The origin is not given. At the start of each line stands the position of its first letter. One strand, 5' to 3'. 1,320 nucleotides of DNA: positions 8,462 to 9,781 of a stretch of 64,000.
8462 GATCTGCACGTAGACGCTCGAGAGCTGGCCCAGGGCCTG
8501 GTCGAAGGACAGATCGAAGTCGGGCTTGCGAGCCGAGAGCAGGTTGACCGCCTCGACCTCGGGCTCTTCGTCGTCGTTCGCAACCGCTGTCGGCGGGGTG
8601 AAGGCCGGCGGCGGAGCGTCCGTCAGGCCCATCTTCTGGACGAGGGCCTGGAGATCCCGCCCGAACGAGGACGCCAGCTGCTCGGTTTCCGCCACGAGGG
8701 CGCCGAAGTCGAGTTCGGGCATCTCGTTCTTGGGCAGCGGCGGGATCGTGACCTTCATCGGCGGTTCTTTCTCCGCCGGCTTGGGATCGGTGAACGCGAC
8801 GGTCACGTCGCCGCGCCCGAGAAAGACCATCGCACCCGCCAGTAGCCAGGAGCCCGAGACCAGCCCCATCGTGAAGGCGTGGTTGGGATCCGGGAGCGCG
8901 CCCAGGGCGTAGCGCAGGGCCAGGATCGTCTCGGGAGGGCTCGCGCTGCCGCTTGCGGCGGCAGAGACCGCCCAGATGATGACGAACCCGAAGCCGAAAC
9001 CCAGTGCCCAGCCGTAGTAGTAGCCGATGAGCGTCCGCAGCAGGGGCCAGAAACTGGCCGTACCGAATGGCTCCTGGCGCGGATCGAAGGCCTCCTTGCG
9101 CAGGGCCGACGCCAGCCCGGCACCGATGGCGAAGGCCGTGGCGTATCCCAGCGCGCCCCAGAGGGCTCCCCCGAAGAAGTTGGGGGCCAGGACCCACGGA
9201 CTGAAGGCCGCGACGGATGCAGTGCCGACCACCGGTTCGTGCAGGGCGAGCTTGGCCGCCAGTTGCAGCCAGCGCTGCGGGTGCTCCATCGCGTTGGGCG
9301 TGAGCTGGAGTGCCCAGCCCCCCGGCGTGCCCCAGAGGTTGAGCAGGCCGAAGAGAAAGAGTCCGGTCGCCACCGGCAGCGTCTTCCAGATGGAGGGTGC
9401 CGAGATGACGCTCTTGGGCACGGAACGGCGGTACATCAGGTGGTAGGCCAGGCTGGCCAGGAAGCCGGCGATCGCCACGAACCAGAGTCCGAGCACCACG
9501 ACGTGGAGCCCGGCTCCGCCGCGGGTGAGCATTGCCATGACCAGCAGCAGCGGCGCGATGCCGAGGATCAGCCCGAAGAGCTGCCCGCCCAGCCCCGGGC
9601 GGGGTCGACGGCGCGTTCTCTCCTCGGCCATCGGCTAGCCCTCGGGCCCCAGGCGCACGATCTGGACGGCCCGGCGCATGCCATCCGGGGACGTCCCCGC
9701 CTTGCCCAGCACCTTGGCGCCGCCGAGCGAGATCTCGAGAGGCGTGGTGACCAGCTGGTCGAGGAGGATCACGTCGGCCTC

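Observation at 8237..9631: Polytopic membrane protein carrying a FliN-type SpoA domain in the fliY slot of the flagellar operon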

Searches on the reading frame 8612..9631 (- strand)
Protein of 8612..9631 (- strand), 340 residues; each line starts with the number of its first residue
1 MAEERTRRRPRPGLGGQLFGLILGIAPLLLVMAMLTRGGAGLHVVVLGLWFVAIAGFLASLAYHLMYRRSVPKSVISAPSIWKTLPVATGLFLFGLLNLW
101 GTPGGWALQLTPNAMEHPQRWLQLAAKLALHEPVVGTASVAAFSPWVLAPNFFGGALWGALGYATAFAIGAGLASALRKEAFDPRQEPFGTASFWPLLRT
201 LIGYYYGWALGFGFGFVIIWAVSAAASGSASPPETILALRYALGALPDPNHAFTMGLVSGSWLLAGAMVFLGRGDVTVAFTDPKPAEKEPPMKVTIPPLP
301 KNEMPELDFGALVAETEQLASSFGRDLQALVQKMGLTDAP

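Call 30: find_related_loci(query=A2, collection=genome_contigs, flank=10000)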
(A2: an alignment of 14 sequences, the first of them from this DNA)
Query A2 (340 aa) in genome_contigs; peptide patterns used: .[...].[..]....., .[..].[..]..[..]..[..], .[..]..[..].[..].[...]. (x = any residue, [..] = any of these).
114 stretches matched a pattern; 14 encode a relative of the query (tblastn E <= 1e-3); 14 distinct loci.
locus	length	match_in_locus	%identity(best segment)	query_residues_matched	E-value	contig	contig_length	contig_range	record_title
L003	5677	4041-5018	94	13-338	0e+0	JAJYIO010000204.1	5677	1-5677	MAG: bacterium isolate DBS2-1.bin124 NODE_29226_length_5677_cov_1.105586, whole genome shotgun sequence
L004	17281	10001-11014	49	1-338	6e-91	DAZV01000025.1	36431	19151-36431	MAG TPA_asm: Candidatus Sericytochromatia bacterium S15B-MN24 CBMW_12 SRR636581.qc.1_paired_contig_10140, whole genome s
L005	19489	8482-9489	50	1-338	2e-88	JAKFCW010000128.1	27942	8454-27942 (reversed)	MAG: Candidatus Sericytochromatia bacterium isolate LC031 contig-124_1395, whole genome shotgun sequence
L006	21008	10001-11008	48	1-338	3e-88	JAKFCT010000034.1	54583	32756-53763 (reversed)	MAG: Candidatus Sericytochromatia bacterium isolate LC028 contig-124_473, whole genome shotgun sequence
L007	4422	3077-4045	45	17-338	3e-84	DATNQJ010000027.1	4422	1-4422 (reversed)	MAG TPA_asm: Stenomitos sp. isolate SMAG_U16504 k141_307134, whole genome shotgun sequence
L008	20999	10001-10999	45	2-338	3e-84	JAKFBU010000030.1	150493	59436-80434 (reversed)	MAG: Candidatus Sericytochromatia bacterium isolate LC003 contig-124_37, whole genome shotgun sequence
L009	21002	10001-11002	49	5-337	3e-82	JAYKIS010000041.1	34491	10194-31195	MAG: Candidatus Sericytochromatia bacterium isolate 593175 NODE_17763885, whole genome shotgun sequence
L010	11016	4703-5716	43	2-338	3e-77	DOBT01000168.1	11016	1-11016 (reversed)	MAG TPA_asm: Cyanobacteria bacterium UBA8530 contig_216944, whole genome shotgun sequence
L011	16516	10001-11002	45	7-337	8e-77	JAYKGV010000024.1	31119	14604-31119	MAG: Candidatus Sericytochromatia bacterium isolate 123469 NODE_44330120, whole genome shotgun sequence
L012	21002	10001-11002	49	5-337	2e-75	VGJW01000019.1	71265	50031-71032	MAG: Candidatus Tanganyikabacteria bacterium isolate K_Offshore_40m_m2_103 K_Offshore_40m_m2_103_Ga0194133_10000588, who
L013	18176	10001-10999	50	7-336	3e-82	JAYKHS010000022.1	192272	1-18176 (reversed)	MAG: Candidatus Sericytochromatia bacterium isolate 243584 NODE_39893460, whole genome shotgun sequence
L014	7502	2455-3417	42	14-338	3e-65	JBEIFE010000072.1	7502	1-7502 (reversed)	MAG: Candidatus Sericytochromatia bacterium isolate Sample-102-S2-bin-143 Sample_102_S2-bin_143-k141_1480616, whole geno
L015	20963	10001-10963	40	14-338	2e-63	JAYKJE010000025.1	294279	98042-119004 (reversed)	MAG: bacterium isolate 807899 NODE_16865047, whole genome shotgun sequence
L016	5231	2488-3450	40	14-338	2e-60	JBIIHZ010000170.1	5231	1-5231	MAG: Candidatus Sericytochromatia bacterium isolate ME2001-08-13pf_3300042453_group1_bin284 Rohwer_bin1391_scaffold_2730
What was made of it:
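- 8237..9631 (-): Gene X: 464-aa membrane-anchored SpoA protein (whole ORF including stop). Fourteen species genomes (call 30).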

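Call 31: search_protein_representatives(alignment_id=A2)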
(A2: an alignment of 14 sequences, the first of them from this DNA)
Query: 14 sequences, 340 profile positions. Proteins with E-value up to 0.001 (for the whole library): 19; up to 1e-10: 13; up to 1e-30: 6. The best 19 are listed.
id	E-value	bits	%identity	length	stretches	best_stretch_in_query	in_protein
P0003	2.3e-153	526.6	-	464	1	2-339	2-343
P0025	3.3e-144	496.5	-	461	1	7-339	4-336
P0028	6.9e-98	344.2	-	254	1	1-256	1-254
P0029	3.0e-87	309.2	-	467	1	5-338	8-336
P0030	4.7e-68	246.1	-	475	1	17-330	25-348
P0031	6.9e-36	140.4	-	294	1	165-330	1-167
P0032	2.4e-20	89.3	-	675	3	187-274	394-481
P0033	1.7e-18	83.2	-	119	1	8-113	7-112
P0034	7.7e-17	77.8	-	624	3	198-306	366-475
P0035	5.8e-16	74.9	-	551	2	11-179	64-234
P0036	5.8e-15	71.6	-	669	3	197-270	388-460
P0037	2.2e-14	69.7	-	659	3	197-267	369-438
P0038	4.3e-11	58.9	-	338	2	197-274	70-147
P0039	1.2e-09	54.1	-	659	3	197-273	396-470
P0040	4.8e-08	48.8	-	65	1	4-56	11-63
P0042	1.0e-05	41.2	-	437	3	19-116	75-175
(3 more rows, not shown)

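Call 32: search_protein_families(library=pfam, proteins=[P0029, P0030, P0032, P0034, P0035, P0036, P0037, P0038, P0039, P0042], max_evalue=0.01)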
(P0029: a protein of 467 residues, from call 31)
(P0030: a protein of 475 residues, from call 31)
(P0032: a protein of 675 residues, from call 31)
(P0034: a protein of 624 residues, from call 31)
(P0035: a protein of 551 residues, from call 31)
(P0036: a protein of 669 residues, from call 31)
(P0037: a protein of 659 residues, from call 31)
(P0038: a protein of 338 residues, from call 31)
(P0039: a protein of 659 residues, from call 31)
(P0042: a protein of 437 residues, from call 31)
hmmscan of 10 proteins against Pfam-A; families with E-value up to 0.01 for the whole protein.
P0029 (467 aa): 1 family
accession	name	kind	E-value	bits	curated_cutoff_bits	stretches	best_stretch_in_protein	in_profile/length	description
PF01052.25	FliMN_C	-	4e-15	55.9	23.8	1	386-454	2-70/73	Type III flagellar switch regulator (C-ring) FliN C-term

P0030 (475 aa): 1 family
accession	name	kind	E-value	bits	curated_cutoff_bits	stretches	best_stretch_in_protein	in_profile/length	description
PF01052.25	FliMN_C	-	2.2e-09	37.6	23.8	1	396-462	3-69/73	Type III flagellar switch regulator (C-ring) FliN C-term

P0032 (675 aa): 1 family
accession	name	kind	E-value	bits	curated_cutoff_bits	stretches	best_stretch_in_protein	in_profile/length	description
PF01052.25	FliMN_C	-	4.3e-17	62.3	23.8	1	599-667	2-70/73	Type III flagellar switch regulator (C-ring) FliN C-term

P0034 (624 aa): 1 family
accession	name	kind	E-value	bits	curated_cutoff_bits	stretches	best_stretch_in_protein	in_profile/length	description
PF01052.25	FliMN_C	-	5.3e-16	58.8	23.8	1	551-619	2-70/73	Type III flagellar switch regulator (C-ring) FliN C-term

P0035 (551 aa): 1 family
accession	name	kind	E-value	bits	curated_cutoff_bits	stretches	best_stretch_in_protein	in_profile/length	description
PF01052.25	FliMN_C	-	2e-18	66.5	23.8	1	457-524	2-69/73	Type III flagellar switch regulator (C-ring) FliN C-term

P0036 (669 aa): 1 family
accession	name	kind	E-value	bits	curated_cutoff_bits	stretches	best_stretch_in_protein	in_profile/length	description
PF01052.25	FliMN_C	-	7.9e-18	64.6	23.8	1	588-656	2-70/73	Type III flagellar switch regulator (C-ring) FliN C-term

P0037 (659 aa): 1 family
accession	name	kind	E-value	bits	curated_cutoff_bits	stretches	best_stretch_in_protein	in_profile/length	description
PF01052.25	FliMN_C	-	3.4e-17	62.6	23.8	1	571-639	2-70/73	Type III flagellar switch regulator (C-ring) FliN C-term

P0038 (338 aa): 1 family
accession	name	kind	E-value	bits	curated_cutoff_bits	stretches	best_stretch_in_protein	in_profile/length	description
PF01052.25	FliMN_C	-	7e-18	64.8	23.8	1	262-330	2-70/73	Type III flagellar switch regulator (C-ring) FliN C-term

P0039 (659 aa): 1 family
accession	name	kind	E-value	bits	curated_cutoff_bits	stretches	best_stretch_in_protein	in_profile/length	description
PF01052.25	FliMN_C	-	1.1e-18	67.4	23.8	1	588-656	3-71/73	Type III flagellar switch regulator (C-ring) FliN C-term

P0042 (437 aa): 0 families
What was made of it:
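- On SpoA / FliMN_C domain superfamily (PF01052): Also met in 9 of 10 distant family members scanned (call 32).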

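Call 34: list_cluster_members(proteins=[P0029, P0030, P0032, P0034, P0035, P0036, P0037, P0039, P0038, P0042])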
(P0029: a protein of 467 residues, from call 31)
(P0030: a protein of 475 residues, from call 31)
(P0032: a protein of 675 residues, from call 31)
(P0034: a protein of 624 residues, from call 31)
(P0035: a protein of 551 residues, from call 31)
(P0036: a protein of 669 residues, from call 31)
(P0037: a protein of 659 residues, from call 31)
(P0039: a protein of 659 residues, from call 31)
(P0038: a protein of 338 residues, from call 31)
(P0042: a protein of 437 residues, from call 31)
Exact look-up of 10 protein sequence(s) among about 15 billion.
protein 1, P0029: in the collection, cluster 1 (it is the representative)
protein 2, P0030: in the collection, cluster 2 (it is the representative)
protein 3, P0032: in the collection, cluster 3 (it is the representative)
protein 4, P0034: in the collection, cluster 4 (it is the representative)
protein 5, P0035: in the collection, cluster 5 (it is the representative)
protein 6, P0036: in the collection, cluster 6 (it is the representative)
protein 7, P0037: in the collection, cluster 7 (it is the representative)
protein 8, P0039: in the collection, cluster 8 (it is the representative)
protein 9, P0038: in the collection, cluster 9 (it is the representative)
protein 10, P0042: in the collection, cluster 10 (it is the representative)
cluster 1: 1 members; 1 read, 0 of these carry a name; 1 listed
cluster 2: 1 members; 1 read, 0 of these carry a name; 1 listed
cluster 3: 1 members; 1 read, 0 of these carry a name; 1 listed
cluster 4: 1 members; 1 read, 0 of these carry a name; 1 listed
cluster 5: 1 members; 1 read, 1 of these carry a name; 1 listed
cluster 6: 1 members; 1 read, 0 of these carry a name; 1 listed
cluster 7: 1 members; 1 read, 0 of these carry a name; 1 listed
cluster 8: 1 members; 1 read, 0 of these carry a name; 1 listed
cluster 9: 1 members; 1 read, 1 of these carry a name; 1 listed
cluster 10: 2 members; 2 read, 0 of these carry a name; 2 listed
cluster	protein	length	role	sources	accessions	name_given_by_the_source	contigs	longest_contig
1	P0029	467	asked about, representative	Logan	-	-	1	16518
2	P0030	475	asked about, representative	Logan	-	-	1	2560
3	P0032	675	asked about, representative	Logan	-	-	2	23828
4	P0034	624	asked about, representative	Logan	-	-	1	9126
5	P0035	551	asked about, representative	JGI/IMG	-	flagellar motor switch/type III secretory pathway protein FliN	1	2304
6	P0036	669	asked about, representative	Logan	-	-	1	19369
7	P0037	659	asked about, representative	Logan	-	-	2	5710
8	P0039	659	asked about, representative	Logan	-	-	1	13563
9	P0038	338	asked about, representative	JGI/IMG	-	flagellar motor switch protein FliN/FliY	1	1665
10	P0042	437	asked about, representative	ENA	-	-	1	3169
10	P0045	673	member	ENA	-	-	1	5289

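Call 35: find_encoding_contigs(protein=P0036, flank=10000, max_places=2)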
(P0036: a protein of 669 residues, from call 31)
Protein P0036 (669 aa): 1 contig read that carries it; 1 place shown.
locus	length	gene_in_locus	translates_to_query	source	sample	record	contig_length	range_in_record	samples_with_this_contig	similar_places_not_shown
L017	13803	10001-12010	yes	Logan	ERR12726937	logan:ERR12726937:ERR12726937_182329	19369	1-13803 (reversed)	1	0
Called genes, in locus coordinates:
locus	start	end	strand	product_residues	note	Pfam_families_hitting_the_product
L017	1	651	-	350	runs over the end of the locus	PF00036:EF-hand_1 (faint), PF00561:Abhydrolase_1, PF01674:Lipase_2 (weak), PF02089:Palm_thioest, PF02450:LCAT (weak), PF06028:DUF915, PF07819:PGAP1, PF24096:DUF7379 (weak), +3 more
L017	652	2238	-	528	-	PF00128:Alpha-amylase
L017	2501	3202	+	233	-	PF00226:DnaJ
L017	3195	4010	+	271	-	PF01739:CheR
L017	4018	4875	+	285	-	PF08668:HDOD, PF01966:HD (weak)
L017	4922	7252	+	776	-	PF01627:Hpt (weak), PF07194:P2, PF02518:HATPase_c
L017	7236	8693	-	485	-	PF02113:Peptidase_S13, PF13354:Beta-lactamase2 (faint)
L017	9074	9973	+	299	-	PF02154:FliM (weak), PF01052:FliMN_C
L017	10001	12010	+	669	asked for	PF01052:FliMN_C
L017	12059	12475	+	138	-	PF28396:SepQ_C, PF01052:FliMN_C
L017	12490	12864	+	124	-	PF04347:FliO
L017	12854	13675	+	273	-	PF00813:FliP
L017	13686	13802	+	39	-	?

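Call 36: find_homologous_proteins(query=P0036, max_evalue=0.001)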
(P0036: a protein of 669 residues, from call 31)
Query P0036 (669 aa): 28 proteins with E <= 0.001 among 8000 candidates.
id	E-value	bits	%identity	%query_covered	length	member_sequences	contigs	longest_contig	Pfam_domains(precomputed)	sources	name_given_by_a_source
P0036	0.0e+0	1459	100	100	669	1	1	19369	PF01052.26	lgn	-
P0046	0.0e+0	1342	90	100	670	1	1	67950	PF01052.26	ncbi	-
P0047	8.3e-272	922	65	99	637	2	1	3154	PF01052.26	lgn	-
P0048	4.7e-270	916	65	100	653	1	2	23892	PF01052.26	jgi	-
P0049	2.1e-268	910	63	100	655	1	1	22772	PF01052.26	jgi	-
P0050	1.0e-266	905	64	100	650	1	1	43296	PF01052.26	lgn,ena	-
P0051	4.4e-266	903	63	100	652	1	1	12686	PF01052.26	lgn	-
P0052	2.6e-264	897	71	58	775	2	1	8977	PF01052.26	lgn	-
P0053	1.1e-260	885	62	100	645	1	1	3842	PF01052.26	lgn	-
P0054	5.0e-260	883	62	100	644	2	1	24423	PF01052.26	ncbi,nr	ncbi:MAG: FliM/FliN family flagellar motor switch protein [Candidatus Sericytochromatia bacterium]|n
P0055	2.0e-257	874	61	100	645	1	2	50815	PF01052.26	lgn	-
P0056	1.3e-253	862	57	100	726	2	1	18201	PF01052.26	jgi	jgi:flagellar motor switch protein FliN/FliY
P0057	1.6e-250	851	71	54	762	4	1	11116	PF01052.26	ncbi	ncbi:MAG TPA: FliM/FliN family flagellar motor switch protein [Candidatus Obscuribacterales bacteriu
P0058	2.0e-245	835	64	64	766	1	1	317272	PF01052.26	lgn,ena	-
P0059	2.5e-245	834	55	100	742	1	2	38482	PF01052.26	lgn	-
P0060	3.9e-245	834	66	62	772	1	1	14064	PF01052.26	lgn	-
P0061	1.8e-241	821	59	100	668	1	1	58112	PF01052.26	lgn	-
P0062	2.2e-240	818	58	100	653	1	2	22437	PF01052.26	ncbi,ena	-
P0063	2.8e-235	801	59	100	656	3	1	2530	PF01052.26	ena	-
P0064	6.3e-233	793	58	100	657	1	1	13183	PF01052.26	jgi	jgi:flagellar motor switch/type III secretory pathway protein FliN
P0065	1.7e-230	785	58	100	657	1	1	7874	PF01052.26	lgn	-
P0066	8.5e-230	783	57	100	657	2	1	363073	PF01052.26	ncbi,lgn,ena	-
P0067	4.8e-229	780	56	100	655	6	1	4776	PF01052.26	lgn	-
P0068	3.5e-228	778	57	100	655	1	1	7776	PF01052.26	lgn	-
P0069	8.3e-221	753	56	100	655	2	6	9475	PF01052.26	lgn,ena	-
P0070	1.5e-219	749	57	100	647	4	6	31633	PF01052.26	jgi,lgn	jgi:flagellar motor switch/type III secretory pathway protein FliN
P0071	1.9e-197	676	51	99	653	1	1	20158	PF01052.26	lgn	-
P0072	1.7e-190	653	51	99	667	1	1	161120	PF01052.26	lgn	-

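Call 43: search_protein_families(library=pfam, alignment_id=A2, max_evalue=1)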
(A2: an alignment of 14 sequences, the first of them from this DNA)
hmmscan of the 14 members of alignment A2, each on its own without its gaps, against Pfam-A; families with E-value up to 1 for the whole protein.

A. member 1, seq(340 aa): 0 families

B. families by the number of members that match (of 14 scanned): 2 families
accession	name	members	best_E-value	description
PF06979.18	TMEM70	1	0.018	TMEM70/TMEM186/TMEM223 protein family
PF06570.16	DUF1129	1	0.099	Protein of unknown function (DUF1129)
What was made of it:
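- On Known flagellar membrane proteins (FliP, FliR), as a possible source of the TM domain: FliO, FliQ, MotA, FlhA and FlhB were tested only indirectly: their Pfam models gave no hit in any of 14 family members at E up to 1 (call 43).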

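Call 48: find_homologous_proteins(query=A4, max_evalue=1e-30)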
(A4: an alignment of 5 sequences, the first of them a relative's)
Query A4 (5 sequences) (659 aa, profile of the alignment): 2 proteins with E <= 1e-30 among 8000 candidates.
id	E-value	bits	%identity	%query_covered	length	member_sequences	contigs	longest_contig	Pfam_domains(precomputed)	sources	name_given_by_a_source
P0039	1.4e-269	914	100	100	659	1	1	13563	PF01052.26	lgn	-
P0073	2.5e-215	735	35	90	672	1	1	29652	PF01052.26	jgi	-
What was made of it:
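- Tried and rejected: Third homologue search with the low-GC long-family alignment, meant to obtain taxon names: returned only 2 proteins, neither named (call 48).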

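Call 63: find_encoding_contigs(protein=P0032, flank=10000, max_places=1)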
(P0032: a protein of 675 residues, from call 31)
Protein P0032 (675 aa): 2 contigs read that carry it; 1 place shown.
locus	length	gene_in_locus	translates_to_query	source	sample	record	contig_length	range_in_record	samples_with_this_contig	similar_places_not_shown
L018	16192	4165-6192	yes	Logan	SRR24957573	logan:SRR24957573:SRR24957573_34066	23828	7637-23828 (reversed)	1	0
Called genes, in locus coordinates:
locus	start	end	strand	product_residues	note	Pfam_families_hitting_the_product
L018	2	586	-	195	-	?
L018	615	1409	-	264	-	PF00226:DnaJ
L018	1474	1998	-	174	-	-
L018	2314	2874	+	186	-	-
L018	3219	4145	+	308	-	PF02154:FliM, PF01052:FliMN_C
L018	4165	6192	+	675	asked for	PF01052:FliMN_C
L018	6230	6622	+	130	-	PF28396:SepQ_C (weak), PF01052:FliMN_C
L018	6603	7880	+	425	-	PF04347:FliO (weak), PF00813:FliP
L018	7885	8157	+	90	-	PF01313:Bac_export_3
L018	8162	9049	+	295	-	PF01311:Bac_export_1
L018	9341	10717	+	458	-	PF01979:Amidohydro_1, PF07969:Amidohydro_3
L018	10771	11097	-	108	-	PF00216:Bac_DNA_binding, PF18291:HU-HIG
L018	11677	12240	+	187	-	PF13302:Acetyltransf_3, PF13420:Acetyltransf_4, PF00583:Acetyltransf_1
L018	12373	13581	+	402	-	PF00648:Peptidase_C2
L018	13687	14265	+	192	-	-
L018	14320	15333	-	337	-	PF01544:CorA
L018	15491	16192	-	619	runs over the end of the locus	PF13727:CoA_binding_3, PF01073:3Beta_HSD, PF01370:Epimerase, PF02719:Polysacc_synt_2, PF04321:RmlD_sub_bind, PF08659:KR (weak), PF16363:GDP_Man_Dehyd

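Call 64: find_encoding_contigs(protein=P0039, flank=10000, max_places=1)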
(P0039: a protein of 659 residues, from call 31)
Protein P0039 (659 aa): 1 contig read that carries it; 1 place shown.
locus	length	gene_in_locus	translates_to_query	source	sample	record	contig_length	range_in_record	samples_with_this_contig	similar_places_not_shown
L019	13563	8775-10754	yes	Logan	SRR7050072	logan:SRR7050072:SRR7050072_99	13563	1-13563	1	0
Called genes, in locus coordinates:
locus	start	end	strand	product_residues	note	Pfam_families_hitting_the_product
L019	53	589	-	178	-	PF01583:APS_kinase, PF20720:nSTAND3 (faint), PF08433:KTI12, PF01656:CbiA (weak)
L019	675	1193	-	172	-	-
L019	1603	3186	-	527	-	-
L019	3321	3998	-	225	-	PF13487:HD_5, PF01966:HD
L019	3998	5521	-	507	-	PF00512:HisKA, PF02518:HATPase_c, PF13589:HATPase_c_3, PF13487:HD_5, PF01966:HD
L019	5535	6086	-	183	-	PF01558:POR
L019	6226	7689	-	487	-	PF02113:Peptidase_S13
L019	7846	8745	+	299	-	PF02154:FliM, PF01052:FliMN_C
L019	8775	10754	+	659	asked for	PF01052:FliMN_C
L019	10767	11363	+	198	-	PF00072:Response_reg, PF03861:ANTAR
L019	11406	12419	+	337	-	PF01073:3Beta_HSD (faint), PF01370:Epimerase, PF16363:GDP_Man_Dehyd (weak)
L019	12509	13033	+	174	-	PF07194:P2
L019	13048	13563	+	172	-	?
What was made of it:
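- In L019 a response-regulator gene follows X instead of fliN (calls 35, 63, 64). In L019 a response-regulator gene follows X directly (call 64).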

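Call 65: search_protein_families(library=ncbifam, proteins=[L017:9074-9973:+, L018:3219-4145:+], max_evalue=10)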
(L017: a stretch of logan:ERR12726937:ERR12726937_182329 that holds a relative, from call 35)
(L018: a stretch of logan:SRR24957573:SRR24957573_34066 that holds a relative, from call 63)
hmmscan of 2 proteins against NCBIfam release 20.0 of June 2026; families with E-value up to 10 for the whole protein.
L017:9074-9973:+ (299 aa): 6 families
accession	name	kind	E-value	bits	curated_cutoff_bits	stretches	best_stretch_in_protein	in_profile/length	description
TIGR01397.1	fliM_switch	equivalog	1.5e-19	70.4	219.6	1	18-297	44-316/320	flagellar motor switch protein FliM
TIGR02480.1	fliN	equivalog_domain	4.8e-07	29.6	84.05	1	226-281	2-57/77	flagellar motor switch protein FliN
NF005275.1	PRK06782.1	equivalog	7.3e-06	25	681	2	213-281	431-499/516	flagellar motor switch protein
NF006272.1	PRK08432.1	equivalog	1.6e-05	24.7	219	1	225-281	191-247/274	flagellar motor switch protein FliY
NF005995.1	PRK08119.1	equivalog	0.00013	21.6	218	1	209-281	281-353/376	flagellar motor switch phosphatase FliY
NF005276.0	PRK06788.1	equivalog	0.0022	18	98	1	220-266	22-68/119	flagellar motor switch protein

L018:3219-4145:+ (308 aa): 9 families
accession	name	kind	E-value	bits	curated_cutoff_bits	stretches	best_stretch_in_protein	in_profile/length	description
TIGR01397.1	fliM_switch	equivalog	1.8e-23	83.2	219.6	1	8-307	34-317/320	flagellar motor switch protein FliM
TIGR02551.1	SpaO_YscQ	equivalog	3.9e-11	43.5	100.8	2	228-277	125-174/300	type III secretion system cytoplasmic ring protein SctQ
TIGR02480.1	fliN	equivalog_domain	3e-08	33.5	84.05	1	234-288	2-55/77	flagellar motor switch protein FliN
NF006272.1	PRK08432.1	equivalog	5.2e-06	26.2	219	1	228-291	187-248/274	flagellar motor switch protein FliY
NF005995.1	PRK08119.1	equivalog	5.4e-05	22.8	218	1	219-282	284-346/376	flagellar motor switch phosphatase FliY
NF005276.0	PRK06788.1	equivalog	0.00067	19.7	98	1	228-272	22-66/119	flagellar motor switch protein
NF005275.1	PRK06782.1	equivalog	0.00075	18.4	681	1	211-307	423-514/516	flagellar motor switch protein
NF005194.1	PRK06666.1-5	equivalog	0.0015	17.8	206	1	237-281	257-301/327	flagellar motor switch protein FliM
NF006273.1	PRK08433.1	equivalog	0.0026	18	114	1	228-288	10-67/100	flagellar motor switch protein FliN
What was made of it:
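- Tried and rejected: CheY-P docking peptide moved from FliM to X: this idea came from the conserved N-terminal peptide of the long family, and from FliM alignments that start at TIGR01397 profile position 34-44 (call 65).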
